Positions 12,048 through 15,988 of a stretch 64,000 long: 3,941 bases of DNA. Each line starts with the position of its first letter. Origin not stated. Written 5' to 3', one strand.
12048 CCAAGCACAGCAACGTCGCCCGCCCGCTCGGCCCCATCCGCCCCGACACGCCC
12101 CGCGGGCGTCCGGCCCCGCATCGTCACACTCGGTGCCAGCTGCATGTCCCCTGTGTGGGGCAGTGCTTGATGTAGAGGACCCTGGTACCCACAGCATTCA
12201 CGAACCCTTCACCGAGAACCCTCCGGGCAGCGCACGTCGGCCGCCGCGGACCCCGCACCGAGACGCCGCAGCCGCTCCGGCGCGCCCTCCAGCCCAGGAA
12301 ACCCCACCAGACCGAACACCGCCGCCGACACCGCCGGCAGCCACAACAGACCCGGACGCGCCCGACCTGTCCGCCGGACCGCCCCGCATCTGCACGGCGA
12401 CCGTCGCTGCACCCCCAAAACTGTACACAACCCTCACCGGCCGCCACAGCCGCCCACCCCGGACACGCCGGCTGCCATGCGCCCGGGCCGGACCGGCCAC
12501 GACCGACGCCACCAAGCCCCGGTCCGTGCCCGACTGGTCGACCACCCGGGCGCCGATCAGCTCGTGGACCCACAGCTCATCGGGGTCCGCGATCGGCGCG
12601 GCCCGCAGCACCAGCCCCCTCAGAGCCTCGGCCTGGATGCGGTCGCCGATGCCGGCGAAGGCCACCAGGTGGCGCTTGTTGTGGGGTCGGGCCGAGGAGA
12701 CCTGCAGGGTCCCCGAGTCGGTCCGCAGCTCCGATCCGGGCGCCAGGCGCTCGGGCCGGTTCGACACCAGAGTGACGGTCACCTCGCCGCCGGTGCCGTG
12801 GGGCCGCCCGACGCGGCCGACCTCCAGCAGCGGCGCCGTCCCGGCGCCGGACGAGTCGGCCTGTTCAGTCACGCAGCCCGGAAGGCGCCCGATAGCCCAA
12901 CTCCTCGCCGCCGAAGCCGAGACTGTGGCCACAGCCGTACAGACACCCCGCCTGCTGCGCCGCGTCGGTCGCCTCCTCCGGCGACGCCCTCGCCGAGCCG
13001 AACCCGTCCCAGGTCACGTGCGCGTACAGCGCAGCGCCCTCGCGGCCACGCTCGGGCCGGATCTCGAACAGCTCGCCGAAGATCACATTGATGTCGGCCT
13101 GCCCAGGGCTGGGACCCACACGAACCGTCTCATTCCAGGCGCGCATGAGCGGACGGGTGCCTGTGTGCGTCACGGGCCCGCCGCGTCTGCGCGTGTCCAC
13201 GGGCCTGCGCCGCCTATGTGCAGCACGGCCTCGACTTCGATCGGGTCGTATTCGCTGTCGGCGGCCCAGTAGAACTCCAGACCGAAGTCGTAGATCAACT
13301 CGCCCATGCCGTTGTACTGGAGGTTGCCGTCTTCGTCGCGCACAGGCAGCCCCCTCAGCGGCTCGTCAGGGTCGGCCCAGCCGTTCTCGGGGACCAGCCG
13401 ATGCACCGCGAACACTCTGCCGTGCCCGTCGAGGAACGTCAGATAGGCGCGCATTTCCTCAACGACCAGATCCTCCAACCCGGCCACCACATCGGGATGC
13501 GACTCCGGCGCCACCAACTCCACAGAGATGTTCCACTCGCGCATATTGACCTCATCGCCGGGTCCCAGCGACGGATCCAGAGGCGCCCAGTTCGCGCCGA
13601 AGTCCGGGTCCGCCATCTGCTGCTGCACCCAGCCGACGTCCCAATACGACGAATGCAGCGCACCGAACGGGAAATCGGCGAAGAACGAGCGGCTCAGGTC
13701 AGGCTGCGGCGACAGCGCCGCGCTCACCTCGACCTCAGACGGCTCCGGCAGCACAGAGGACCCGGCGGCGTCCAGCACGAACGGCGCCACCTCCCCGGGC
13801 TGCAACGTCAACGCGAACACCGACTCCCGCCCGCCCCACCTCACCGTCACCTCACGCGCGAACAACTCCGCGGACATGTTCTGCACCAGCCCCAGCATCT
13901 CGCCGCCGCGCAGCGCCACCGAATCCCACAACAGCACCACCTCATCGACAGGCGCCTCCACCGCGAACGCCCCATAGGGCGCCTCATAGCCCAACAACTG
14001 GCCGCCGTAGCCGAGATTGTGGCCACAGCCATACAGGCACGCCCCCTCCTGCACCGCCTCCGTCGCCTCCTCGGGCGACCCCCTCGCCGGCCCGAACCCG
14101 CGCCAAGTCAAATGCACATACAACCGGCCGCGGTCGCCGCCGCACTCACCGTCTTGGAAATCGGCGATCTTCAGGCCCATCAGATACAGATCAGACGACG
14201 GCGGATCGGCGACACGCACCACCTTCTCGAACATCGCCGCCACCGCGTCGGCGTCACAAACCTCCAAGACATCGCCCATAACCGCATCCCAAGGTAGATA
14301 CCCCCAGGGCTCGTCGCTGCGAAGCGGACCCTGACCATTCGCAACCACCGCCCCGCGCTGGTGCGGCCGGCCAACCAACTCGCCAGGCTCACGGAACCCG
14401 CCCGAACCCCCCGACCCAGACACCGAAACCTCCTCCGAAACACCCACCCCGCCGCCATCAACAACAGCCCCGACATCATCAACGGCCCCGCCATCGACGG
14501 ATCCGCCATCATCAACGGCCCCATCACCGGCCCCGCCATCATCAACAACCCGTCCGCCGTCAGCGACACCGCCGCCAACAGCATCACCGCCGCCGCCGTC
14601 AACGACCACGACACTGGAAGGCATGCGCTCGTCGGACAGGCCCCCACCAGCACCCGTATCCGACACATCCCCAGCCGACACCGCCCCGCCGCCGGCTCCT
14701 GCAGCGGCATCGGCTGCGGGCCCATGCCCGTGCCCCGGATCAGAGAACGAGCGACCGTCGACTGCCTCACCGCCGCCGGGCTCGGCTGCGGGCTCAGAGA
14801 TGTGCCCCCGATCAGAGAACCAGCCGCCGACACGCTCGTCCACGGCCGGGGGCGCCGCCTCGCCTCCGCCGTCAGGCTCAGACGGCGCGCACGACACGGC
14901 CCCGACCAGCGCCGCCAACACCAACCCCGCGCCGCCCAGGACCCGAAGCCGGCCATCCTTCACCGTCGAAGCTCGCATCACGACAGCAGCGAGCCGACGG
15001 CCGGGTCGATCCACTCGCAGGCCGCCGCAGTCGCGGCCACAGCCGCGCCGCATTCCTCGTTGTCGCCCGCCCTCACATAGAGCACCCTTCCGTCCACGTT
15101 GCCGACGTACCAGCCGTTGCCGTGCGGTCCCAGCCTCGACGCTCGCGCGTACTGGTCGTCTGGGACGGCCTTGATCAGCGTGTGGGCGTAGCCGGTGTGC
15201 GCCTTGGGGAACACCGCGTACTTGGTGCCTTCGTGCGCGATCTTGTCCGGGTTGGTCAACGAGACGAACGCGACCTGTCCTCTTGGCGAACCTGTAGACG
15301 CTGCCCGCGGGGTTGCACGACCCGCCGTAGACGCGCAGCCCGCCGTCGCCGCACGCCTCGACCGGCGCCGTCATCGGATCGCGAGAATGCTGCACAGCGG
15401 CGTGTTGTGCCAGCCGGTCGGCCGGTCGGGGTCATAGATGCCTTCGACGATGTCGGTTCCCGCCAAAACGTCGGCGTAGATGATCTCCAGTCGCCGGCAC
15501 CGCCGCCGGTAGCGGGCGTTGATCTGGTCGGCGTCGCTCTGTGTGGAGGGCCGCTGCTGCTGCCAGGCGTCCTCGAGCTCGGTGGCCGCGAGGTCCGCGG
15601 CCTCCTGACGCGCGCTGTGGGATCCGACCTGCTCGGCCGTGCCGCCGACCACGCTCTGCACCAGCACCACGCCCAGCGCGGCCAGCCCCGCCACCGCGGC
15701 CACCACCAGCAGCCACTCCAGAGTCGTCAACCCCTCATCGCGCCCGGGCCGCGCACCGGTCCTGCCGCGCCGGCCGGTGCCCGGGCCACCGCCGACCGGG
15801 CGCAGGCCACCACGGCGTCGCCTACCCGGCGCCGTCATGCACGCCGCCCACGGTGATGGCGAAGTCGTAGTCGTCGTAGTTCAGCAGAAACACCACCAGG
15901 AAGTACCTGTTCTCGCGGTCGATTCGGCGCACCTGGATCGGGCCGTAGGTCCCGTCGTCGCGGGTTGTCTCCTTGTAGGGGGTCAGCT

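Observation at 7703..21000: Duplicated, translationally coupled operon of unassignable lipoproteins plus a pilin-like protein: main candidate for an undescribed cell-surface system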

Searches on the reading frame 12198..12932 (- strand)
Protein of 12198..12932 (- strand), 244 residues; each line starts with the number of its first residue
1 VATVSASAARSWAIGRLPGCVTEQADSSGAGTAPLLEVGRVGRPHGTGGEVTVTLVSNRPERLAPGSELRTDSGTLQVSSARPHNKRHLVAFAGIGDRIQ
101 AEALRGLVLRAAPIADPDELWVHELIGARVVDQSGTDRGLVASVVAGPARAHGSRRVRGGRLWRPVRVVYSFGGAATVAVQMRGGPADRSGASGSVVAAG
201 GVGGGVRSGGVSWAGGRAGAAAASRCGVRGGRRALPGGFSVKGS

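Call 4: search_protein_families(library=pfam, proteins=[window:12198-12932:-], max_evalue=1)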
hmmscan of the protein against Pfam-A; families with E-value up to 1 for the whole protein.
window:12198-12932:- (244 aa): 1 family
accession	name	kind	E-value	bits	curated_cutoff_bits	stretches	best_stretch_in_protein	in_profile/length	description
PF01782.24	RimM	-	1.1e-13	51.6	23.5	1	38-109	2-78/84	RimM N-terminal domain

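Call 11: search_protein_families(library=ncbifam, proteins=[window:12198-12932:-], max_evalue=1)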
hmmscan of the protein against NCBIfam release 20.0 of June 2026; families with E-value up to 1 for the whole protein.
window:12198-12932:- (244 aa): 5 families
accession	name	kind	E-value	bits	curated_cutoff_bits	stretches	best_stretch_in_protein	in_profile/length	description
TIGR02273.1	16S_RimM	equivalog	5.7e-16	58.4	66.2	1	36-145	2-120/166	ribosome maturation factor RimM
NF010403.0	PRK13829.1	equivalog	7.7e-10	38.5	145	1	35-166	7-142/177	16S rRNA-processing protein RimM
NF011186.0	PRK14592.1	equivalog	0.00044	20.1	190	1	38-144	8-119/171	16S rRNA-processing protein RimM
NF011184.0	PRK14590.1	equivalog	0.00059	19.4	189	1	35-136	5-118/176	16S rRNA-processing protein RimM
NF003326.0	PRK04337.1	equivalog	0.091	12.8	85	0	38-58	55-75/88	50S ribosomal protein L35ae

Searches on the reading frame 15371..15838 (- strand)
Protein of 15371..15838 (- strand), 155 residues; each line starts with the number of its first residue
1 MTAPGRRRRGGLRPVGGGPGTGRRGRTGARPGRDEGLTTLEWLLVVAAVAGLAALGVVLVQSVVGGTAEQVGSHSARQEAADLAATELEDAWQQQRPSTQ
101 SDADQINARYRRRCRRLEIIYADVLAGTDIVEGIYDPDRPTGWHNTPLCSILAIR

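Call 4: search_protein_families(library=pfam, proteins=[window:15371-15838:-], max_evalue=1)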
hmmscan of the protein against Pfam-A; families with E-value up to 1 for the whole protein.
window:15371-15838:- (155 aa): 1 family
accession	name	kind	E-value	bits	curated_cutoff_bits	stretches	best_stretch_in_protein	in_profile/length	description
PF14029.11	DUF4244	-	0.00033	20.5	27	1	27-62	3-38/54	Protein of unknown function (DUF4244)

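Call 11: search_protein_families(library=ncbifam, proteins=[window:15371-15838:-], max_evalue=1)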
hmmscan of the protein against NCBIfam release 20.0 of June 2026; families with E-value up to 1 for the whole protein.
window:15371-15838:- (155 aa): 0 families

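Call 40: find_homologous_proteins(query=window:15374-15751:-)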
Query window:15374-15751:- (126 aa): 141 proteins with E <= 0.001 among 517 candidates; the best 120 are listed.
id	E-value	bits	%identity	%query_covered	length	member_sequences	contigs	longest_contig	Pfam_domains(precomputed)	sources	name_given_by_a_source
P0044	1.3e-75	270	99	100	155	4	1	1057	-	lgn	-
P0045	8.0e-56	206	80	96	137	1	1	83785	-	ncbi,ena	-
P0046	1.5e-50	189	76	94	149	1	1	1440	-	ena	-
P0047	7.8e-50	186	75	97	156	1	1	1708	-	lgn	-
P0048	2.2e-47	178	79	90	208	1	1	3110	-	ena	-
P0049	1.3e-46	176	78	87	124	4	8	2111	-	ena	-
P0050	2.0e-46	175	77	75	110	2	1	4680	-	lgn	-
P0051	3.5e-45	171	80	83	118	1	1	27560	-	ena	-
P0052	8.9e-44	167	71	72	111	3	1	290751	-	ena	-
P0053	1.4e-42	163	78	76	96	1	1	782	-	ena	-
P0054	9.2e-38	147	59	100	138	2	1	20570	-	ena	-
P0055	9.4e-36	141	55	96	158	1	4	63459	-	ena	-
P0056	2.3e-34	136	70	72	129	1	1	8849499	-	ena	-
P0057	2.7e-33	133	57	97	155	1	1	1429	-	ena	-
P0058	2.7e-33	133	59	94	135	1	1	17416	-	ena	-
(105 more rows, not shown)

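Call 57: search_protein_families(library=phrogs, proteins=[window:15371-15838:-], max_evalue=0.1)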
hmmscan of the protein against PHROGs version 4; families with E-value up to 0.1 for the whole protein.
window:15371-15838:- (155 aa): 2 families
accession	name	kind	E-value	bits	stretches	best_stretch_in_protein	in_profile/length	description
phrog_27437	-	unknown function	0.029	15.6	1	33-120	6-88/140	-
phrog_1212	-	unknown function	0.037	15.1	1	91-118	4-31/66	-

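Call 58: search_protein_families(library=padloc, proteins=[window:15371-15838:-], max_evalue=0.1)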
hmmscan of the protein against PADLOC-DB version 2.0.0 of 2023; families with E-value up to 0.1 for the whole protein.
window:15371-15838:- (155 aa): 0 families

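Call 103: search_solved_structures(query=A4, max_evalue=10, show_alignments=2)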
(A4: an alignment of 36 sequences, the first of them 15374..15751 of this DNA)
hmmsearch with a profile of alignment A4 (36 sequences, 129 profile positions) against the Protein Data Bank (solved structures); distinct sequences matched with E-value up to 10: 7.
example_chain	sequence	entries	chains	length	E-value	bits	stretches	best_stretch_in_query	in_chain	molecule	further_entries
9egp_A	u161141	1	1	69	0.058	16.4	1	7-37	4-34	Geopilin domain 1 protein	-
7tgg_A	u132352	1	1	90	0.08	16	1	6-55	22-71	Geopilin domain 1 protein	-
9laa_A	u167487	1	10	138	0.42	13.6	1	5-41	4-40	Type IV pilin protein PilA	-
5ej1_A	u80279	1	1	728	2.9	10.9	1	67-113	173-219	Putative cellulose synthase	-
4hg6_A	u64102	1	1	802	3.2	10.8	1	67-113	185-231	Cellulose Synthase Subunit A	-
4p00_A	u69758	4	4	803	3.2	10.8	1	67-113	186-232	Cellulose Synthase A subunit | Cellulose Synthase subunit A | Putative cellulose synthase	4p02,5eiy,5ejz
4qtn_A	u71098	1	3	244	4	10.5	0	7-25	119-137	Nicotinamide riboside transporter PnuC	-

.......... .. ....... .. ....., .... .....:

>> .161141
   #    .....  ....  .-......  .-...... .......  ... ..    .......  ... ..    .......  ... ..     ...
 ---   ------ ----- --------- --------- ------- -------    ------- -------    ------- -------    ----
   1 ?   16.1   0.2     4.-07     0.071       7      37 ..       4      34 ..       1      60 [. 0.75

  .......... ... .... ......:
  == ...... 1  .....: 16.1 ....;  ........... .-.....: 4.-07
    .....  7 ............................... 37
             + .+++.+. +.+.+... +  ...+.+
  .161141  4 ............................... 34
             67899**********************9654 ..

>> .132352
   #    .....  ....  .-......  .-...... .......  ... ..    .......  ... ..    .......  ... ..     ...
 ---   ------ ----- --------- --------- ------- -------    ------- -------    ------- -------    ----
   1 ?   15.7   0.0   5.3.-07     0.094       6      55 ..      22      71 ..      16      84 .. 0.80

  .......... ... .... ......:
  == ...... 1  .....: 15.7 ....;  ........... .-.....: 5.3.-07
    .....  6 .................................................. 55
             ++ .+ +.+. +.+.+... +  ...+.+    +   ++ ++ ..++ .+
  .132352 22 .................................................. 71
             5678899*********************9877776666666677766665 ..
